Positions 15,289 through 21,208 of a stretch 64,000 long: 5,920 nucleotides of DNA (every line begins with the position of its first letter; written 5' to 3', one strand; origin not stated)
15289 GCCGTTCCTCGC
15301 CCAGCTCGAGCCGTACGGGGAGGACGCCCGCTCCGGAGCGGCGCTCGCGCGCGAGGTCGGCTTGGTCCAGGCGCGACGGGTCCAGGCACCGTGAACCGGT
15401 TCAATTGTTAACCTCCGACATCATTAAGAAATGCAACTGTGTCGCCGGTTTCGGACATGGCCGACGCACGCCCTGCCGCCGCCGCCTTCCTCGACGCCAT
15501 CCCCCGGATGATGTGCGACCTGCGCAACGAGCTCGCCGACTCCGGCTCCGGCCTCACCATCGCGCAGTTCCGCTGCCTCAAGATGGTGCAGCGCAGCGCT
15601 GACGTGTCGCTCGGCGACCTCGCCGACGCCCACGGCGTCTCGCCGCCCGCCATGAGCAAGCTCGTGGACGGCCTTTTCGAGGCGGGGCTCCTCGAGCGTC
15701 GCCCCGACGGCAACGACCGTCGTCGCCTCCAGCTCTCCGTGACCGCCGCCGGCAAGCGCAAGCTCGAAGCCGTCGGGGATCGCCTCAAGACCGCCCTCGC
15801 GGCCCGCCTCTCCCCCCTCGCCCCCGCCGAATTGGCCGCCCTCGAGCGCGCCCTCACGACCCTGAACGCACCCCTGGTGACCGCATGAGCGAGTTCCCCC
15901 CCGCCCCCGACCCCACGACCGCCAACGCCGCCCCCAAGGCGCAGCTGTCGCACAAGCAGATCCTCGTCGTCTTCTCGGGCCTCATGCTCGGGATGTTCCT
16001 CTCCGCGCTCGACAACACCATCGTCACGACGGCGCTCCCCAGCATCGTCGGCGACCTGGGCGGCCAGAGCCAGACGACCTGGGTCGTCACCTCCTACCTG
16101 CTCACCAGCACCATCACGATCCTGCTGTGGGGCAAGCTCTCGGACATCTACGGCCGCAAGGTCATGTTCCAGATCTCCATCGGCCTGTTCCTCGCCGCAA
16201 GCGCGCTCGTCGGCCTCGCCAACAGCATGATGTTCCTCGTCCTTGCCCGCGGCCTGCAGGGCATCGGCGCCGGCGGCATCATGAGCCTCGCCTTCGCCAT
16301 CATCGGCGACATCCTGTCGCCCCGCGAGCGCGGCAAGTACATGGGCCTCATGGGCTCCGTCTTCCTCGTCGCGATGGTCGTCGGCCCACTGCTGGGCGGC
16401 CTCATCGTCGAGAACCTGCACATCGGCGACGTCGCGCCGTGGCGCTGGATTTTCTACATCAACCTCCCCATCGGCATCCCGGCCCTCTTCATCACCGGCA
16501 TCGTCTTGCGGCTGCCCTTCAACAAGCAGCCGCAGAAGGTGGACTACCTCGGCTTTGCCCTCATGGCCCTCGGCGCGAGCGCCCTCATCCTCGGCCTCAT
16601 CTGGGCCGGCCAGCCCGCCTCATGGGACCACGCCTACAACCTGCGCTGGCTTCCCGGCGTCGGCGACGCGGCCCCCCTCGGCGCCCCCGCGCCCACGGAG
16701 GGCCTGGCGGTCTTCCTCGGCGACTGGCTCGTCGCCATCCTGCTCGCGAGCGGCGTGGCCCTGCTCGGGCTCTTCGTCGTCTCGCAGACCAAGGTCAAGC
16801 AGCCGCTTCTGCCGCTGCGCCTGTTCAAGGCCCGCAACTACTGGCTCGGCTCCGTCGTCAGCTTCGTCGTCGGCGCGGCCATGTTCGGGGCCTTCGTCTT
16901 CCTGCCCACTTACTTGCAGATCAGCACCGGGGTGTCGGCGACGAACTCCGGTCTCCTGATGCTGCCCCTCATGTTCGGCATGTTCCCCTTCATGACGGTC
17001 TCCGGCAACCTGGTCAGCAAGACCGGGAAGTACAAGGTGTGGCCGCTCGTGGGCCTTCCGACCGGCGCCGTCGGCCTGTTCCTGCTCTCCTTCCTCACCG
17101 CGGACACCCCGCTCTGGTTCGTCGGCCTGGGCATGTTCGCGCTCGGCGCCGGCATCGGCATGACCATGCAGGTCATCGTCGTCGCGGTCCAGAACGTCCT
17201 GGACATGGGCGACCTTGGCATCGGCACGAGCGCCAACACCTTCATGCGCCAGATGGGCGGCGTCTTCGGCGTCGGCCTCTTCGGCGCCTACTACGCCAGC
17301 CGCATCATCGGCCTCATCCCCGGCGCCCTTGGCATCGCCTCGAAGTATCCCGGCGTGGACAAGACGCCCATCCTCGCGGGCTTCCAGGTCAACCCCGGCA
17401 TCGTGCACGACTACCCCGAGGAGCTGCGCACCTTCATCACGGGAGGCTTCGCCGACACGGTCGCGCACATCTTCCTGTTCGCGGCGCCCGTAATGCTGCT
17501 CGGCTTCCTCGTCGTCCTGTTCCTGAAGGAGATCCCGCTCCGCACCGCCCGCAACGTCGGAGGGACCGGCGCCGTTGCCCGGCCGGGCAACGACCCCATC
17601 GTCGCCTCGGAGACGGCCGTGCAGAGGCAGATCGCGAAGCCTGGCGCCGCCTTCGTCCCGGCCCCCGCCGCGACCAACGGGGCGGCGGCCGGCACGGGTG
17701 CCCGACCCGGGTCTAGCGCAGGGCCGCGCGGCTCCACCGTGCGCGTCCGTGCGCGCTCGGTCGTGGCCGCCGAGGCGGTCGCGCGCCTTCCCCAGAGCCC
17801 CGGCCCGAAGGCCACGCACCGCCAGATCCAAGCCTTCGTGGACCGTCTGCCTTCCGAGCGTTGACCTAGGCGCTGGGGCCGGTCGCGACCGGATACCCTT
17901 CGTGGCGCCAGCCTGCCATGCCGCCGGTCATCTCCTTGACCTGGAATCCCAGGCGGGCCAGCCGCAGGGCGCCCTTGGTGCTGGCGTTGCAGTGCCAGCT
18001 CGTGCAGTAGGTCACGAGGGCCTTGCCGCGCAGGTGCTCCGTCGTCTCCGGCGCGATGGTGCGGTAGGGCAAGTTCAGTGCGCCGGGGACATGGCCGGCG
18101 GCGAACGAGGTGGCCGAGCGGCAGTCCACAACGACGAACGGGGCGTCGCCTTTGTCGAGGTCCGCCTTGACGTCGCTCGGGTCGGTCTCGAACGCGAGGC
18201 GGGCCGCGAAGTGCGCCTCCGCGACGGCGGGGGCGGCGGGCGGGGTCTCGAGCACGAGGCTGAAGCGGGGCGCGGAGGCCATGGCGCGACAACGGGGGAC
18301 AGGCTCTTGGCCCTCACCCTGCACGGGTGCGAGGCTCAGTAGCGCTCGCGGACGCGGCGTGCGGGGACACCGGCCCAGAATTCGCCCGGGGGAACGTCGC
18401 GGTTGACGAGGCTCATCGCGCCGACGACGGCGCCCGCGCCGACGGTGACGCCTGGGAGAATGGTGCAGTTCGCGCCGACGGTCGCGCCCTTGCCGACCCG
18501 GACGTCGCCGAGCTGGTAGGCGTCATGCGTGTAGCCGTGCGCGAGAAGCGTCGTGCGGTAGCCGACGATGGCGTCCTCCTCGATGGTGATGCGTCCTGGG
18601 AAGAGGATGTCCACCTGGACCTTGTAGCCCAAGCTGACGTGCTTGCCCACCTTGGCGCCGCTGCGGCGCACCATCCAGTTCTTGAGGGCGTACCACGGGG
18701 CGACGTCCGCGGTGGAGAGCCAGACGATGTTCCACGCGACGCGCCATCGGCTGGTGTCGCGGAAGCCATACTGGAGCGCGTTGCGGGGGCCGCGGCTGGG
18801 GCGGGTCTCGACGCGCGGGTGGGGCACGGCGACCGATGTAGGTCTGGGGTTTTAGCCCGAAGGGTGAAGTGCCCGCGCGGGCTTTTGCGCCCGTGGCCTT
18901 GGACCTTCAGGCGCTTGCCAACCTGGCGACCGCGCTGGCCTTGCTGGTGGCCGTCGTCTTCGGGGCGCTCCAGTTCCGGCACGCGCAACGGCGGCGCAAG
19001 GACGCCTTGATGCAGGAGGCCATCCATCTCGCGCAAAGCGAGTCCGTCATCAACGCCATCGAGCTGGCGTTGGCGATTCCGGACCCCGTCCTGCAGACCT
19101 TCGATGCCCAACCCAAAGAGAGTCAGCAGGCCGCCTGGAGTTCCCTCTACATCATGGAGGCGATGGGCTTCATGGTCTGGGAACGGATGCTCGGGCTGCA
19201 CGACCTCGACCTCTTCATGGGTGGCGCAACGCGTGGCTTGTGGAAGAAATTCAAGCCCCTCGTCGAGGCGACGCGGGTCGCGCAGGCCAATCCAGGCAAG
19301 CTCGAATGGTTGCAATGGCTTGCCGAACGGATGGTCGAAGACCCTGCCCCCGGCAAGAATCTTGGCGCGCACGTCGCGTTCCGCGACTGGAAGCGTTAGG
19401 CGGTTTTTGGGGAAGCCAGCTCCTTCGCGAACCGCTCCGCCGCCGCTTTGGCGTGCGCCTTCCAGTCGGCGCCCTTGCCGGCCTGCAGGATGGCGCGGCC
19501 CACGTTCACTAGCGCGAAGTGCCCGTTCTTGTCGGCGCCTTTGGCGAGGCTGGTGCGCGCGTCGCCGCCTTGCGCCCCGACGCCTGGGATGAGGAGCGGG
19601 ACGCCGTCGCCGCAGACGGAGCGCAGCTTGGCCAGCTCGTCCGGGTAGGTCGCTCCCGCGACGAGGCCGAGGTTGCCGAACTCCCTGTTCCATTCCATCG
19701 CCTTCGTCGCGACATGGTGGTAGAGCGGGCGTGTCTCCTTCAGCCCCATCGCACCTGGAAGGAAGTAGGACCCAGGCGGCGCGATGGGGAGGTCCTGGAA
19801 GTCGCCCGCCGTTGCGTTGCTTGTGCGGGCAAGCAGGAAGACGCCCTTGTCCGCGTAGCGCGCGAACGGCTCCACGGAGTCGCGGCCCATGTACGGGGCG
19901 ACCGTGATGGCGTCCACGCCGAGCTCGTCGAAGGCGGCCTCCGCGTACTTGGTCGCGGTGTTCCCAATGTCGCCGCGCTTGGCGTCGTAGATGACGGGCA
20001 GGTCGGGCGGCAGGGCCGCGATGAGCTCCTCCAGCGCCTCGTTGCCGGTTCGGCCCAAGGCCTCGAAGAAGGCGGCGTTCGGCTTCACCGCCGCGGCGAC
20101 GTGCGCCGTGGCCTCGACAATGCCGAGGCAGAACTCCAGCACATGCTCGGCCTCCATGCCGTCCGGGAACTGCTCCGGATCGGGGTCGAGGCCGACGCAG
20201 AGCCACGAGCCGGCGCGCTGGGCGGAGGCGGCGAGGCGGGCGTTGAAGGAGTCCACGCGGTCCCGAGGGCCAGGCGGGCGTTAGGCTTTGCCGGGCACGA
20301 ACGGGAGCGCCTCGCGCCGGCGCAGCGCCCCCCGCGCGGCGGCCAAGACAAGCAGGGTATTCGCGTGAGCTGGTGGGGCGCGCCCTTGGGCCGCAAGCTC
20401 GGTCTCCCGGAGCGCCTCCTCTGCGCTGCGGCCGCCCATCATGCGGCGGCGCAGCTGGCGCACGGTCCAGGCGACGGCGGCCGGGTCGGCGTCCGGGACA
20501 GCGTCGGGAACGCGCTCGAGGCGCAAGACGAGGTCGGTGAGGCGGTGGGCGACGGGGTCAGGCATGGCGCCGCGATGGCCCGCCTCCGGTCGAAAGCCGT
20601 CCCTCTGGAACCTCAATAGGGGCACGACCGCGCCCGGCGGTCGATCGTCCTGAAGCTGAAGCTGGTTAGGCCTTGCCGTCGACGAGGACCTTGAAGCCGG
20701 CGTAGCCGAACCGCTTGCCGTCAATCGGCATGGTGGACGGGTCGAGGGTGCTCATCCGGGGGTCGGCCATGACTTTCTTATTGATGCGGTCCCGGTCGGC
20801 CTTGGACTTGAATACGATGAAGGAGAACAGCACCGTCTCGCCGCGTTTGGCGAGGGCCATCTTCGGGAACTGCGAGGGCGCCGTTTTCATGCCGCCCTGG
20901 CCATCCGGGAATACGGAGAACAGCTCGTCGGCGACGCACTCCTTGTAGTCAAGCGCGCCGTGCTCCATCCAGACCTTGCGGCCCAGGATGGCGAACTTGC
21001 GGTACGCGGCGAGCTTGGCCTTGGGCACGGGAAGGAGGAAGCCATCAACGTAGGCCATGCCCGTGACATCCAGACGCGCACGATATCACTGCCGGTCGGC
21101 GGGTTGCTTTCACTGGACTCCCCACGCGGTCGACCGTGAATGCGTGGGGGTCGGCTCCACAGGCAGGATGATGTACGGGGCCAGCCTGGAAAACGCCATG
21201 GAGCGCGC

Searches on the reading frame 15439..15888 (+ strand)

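Call 18: search_protein_families(library=pfam, proteins=[window:15439-15888:+], max_evalue=0.001)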
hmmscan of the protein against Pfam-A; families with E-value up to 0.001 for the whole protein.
window:15439-15888:+ (149 aa): 3 families
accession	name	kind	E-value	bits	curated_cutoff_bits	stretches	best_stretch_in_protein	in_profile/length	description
PF12802.13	MarR_2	-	5.7e-14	52.5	27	1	37-96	1-61/61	MarR family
PF01047.28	MarR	-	1.3e-12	47.8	24.6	1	39-96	1-58/59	MarR family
PF13463.12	HTH_27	-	0.0002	22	22.2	1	47-105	9-68/68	Winged helix DNA-binding domain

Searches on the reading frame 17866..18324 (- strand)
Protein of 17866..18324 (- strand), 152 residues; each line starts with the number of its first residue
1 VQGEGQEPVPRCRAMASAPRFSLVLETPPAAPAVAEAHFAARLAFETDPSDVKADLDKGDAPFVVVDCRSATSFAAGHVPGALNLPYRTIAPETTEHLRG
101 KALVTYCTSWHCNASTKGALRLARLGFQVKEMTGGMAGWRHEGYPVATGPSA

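Call 18: search_protein_families(library=pfam, proteins=[window:17866-18324:-], max_evalue=0.001)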
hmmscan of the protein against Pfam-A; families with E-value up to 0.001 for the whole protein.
window:17866-18324:- (152 aa): 1 family
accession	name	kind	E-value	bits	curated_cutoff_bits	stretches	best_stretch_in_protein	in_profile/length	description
PF00581.25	Rhodanese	-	2.1e-15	57.4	22.2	1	49-141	2-101/102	Rhodanese-like domain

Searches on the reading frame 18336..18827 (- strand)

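Call 19: search_protein_families(library=pfam, proteins=[window:18336-18827:-], max_evalue=0.001)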
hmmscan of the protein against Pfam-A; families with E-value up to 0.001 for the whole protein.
window:18336-18827:- (163 aa): 2 families
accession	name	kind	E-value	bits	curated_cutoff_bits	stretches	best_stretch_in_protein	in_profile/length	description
PF00132.30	Hexapep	-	3.5e-11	42.7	27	1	108-142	1-35/36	Bacterial transferase hexapeptide (six repeats)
PF14602.12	Hexapep_2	-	3.2e-08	33.6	27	1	109-137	2-28/34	Hexapeptide repeat of succinyl-transferase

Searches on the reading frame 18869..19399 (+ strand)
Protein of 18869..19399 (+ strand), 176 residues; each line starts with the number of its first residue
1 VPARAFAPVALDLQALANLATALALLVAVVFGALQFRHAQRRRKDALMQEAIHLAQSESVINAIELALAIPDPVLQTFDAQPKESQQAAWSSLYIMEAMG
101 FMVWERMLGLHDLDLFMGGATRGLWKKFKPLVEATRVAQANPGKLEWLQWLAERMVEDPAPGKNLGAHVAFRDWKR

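Call 19: search_protein_families(library=pfam, proteins=[window:18869-19399:+], max_evalue=0.001)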
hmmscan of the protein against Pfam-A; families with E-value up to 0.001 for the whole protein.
window:18869-19399:+ (176 aa): 1 family
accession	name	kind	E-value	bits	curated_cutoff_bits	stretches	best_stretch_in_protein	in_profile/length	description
PF15956.11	DUF4760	-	0.00047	20.8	25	0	24-155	3-141/141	Domain of unknown function (DUF4760)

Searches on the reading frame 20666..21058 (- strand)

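Call 19: search_protein_families(library=pfam, proteins=[window:20666-21058:-], max_evalue=0.001)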
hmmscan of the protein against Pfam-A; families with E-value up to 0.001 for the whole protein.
window:20666-21058:- (130 aa): 1 family
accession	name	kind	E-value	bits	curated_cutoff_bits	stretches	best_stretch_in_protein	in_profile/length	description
PF07237.17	DUF1428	-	1.6e-30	105.8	27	1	3-114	2-102/102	Protein of unknown function (DUF1428)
